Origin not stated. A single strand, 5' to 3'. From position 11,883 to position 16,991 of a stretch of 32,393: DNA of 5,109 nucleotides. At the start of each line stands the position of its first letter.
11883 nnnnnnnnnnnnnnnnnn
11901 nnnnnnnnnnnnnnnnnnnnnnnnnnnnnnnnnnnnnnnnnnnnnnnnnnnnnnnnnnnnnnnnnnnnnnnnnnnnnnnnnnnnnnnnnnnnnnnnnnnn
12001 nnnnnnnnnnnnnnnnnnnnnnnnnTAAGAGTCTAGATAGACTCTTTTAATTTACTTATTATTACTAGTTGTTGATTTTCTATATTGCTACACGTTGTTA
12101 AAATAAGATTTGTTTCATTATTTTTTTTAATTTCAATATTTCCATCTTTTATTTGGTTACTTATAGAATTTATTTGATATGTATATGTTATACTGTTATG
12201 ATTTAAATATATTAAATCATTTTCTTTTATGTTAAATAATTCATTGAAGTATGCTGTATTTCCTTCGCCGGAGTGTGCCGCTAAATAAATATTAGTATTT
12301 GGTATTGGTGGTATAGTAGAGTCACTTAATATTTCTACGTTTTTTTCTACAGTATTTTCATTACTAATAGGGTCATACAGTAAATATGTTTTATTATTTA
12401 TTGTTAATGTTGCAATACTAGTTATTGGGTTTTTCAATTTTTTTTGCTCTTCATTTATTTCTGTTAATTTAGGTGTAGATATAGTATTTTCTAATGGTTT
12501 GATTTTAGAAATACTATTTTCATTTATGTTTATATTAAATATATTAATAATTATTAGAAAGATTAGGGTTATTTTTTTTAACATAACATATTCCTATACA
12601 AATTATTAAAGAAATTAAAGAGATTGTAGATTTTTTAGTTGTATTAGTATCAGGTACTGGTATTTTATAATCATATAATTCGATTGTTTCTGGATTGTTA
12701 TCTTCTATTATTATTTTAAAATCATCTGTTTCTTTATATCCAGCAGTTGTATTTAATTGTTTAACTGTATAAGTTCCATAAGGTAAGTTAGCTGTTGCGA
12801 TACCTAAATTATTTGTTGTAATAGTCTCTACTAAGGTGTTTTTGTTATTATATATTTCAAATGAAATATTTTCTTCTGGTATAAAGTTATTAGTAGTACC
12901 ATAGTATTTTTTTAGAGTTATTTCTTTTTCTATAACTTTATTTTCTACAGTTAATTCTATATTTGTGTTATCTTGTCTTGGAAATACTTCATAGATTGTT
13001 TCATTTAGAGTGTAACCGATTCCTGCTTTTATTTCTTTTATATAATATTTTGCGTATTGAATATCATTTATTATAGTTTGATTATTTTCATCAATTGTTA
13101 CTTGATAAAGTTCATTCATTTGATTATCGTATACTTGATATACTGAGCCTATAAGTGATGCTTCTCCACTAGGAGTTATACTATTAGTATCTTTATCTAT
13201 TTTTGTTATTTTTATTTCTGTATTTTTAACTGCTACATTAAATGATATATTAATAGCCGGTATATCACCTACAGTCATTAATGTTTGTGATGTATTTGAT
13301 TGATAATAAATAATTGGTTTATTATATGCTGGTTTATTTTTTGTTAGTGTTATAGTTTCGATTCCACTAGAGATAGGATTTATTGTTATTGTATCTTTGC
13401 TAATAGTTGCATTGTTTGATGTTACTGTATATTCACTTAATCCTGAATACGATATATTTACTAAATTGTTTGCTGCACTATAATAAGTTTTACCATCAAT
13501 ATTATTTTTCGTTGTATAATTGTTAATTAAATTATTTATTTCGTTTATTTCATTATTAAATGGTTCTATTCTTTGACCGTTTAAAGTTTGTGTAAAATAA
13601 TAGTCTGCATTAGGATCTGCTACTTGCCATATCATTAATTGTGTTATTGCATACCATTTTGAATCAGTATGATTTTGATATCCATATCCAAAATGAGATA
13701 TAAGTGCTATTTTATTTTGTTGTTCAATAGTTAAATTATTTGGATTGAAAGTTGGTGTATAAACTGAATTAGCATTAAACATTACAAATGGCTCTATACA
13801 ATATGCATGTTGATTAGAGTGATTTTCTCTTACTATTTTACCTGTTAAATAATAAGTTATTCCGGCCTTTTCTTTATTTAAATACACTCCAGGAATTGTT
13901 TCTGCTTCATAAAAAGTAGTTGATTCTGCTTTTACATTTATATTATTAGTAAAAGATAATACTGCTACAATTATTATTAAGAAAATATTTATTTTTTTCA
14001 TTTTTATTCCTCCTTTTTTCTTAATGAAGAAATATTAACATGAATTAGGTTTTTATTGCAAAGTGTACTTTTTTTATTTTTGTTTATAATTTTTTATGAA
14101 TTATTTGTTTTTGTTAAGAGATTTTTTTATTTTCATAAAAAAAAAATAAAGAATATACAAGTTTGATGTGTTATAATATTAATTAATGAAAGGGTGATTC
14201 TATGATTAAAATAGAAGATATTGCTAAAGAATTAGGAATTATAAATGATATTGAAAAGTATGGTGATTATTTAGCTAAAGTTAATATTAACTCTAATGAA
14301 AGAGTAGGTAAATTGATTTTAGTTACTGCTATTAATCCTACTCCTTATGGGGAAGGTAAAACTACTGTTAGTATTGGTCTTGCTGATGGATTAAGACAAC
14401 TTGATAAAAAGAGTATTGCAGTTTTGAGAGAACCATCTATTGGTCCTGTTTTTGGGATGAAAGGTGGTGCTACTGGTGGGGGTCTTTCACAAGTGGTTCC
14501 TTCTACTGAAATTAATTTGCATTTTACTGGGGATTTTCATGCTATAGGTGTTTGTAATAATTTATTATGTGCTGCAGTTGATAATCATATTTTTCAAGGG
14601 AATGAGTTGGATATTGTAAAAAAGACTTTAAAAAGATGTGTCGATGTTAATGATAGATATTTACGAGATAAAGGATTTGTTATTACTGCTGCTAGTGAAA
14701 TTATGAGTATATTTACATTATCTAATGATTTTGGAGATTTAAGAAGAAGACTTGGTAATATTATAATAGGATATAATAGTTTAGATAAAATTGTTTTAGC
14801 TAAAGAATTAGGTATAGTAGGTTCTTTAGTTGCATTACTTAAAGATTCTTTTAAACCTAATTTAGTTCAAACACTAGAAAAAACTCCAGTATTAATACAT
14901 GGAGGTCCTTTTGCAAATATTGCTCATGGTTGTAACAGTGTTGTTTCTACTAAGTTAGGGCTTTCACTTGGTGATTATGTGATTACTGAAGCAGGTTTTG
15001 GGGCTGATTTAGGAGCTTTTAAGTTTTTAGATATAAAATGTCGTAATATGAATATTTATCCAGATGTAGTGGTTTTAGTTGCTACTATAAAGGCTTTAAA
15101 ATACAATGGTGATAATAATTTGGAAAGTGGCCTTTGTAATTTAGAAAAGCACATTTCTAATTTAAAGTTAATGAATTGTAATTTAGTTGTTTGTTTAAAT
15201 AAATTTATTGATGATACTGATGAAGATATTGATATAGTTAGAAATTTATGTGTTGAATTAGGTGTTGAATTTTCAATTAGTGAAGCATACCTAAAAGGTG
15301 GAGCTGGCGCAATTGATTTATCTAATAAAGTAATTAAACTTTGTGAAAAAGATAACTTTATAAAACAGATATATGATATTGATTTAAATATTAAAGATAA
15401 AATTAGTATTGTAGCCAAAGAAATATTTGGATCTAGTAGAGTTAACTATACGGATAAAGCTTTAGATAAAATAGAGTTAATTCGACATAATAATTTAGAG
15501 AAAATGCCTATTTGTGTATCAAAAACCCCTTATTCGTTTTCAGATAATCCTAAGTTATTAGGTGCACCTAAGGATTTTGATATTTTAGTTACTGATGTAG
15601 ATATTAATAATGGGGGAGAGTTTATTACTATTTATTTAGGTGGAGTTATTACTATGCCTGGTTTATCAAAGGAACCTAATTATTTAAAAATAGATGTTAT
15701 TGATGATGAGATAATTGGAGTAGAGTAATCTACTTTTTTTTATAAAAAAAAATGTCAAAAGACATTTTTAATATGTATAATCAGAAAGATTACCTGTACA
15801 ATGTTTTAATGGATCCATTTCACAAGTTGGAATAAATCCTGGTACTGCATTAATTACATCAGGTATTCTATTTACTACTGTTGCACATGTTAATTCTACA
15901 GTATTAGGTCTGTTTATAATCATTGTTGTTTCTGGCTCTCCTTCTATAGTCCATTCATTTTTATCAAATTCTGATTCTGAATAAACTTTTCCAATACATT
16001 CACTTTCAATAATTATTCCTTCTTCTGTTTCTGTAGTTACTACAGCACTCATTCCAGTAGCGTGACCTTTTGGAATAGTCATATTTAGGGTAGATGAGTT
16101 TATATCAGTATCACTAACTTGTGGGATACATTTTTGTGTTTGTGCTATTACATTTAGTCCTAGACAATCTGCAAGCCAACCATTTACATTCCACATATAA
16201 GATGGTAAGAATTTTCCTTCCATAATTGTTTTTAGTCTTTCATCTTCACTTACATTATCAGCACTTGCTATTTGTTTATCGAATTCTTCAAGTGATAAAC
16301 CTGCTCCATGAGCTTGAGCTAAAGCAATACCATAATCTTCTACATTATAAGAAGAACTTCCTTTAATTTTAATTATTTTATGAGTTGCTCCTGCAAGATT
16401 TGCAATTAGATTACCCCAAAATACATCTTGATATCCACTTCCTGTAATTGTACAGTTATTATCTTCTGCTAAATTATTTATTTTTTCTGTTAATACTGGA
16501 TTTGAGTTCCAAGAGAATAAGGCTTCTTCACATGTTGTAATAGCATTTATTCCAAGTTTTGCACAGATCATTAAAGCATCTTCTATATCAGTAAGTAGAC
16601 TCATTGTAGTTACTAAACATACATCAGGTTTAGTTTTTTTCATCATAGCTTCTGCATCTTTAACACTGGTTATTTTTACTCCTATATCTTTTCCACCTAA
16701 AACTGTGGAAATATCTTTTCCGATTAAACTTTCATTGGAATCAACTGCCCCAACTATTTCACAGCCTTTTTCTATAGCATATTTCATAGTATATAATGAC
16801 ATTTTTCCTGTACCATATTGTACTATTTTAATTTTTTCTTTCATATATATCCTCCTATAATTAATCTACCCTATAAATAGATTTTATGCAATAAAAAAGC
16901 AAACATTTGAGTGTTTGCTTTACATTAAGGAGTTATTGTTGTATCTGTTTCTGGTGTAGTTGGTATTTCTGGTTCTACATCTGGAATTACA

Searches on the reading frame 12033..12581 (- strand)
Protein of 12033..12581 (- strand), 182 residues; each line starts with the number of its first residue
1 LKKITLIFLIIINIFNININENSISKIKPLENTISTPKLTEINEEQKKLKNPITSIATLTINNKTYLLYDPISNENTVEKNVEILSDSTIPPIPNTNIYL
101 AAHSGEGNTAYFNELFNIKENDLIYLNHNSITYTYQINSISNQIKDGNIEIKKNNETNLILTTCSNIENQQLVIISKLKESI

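Call 30: search_protein_families(library=pfam, proteins=[window:12033-12581:-], max_evalue=0.001)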
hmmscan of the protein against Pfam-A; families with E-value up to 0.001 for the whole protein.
window:12033-12581:- (182 aa): 1 family
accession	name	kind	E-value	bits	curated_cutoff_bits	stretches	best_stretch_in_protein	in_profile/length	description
PF04203.18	Sortase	-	6.1e-12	45.8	26.6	1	71-176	15-122/125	Sortase domain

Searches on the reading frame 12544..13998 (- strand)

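Call 30: search_protein_families(library=pfam, proteins=[window:12544-13998:-], max_evalue=0.001)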
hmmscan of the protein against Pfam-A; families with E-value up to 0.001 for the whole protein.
window:12544-13998:- (484 aa): 2 families
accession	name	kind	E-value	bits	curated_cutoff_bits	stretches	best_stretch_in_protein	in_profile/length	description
PF17802.7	SpaA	-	3e-17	63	23.1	2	261-354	2-90/91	Prealbumin-like fold domain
PF08341.16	TED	-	1e-09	39.2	22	1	65-180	2-97/102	Thioester domain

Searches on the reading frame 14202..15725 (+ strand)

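Call 30: search_protein_families(library=pfam, proteins=[window:14202-15725:+], max_evalue=0.001)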
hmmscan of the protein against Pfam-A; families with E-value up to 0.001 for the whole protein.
window:14202-15725:+ (508 aa): 1 family
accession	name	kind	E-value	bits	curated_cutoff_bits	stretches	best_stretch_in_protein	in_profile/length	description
PF01268.25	FTHFS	-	3.7e-201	669.6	27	1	2-506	13-554/556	Formate--tetrahydrofolate ligase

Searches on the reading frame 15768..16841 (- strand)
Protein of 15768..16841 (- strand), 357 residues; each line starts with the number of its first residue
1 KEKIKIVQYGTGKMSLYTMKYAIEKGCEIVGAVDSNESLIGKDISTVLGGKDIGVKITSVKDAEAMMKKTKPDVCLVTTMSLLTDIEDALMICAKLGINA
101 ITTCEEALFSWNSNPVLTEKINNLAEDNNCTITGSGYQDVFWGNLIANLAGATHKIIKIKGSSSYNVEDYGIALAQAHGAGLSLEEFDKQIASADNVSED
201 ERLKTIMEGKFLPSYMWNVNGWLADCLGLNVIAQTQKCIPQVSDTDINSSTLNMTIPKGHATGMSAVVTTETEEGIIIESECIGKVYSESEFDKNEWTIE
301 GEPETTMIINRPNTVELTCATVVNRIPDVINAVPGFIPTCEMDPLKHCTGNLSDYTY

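Call 30: search_protein_families(library=pfam, proteins=[window:15768-16841:-], max_evalue=0.001)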
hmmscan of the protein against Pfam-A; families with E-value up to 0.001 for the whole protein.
window:15768-16841:- (357 aa): 2 families
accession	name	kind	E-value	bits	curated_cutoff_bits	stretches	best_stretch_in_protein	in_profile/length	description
PF19328.4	DAP_DH_C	-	1.8e-10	41.2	23.3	1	144-342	5-190/206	2,4-diaminopentanoate dehydrogenase C-terminal domain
PF01113.26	DapB_N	-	4.5e-05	24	25.6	1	4-99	1-93/124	Dihydrodipicolinate reductase, N-terminus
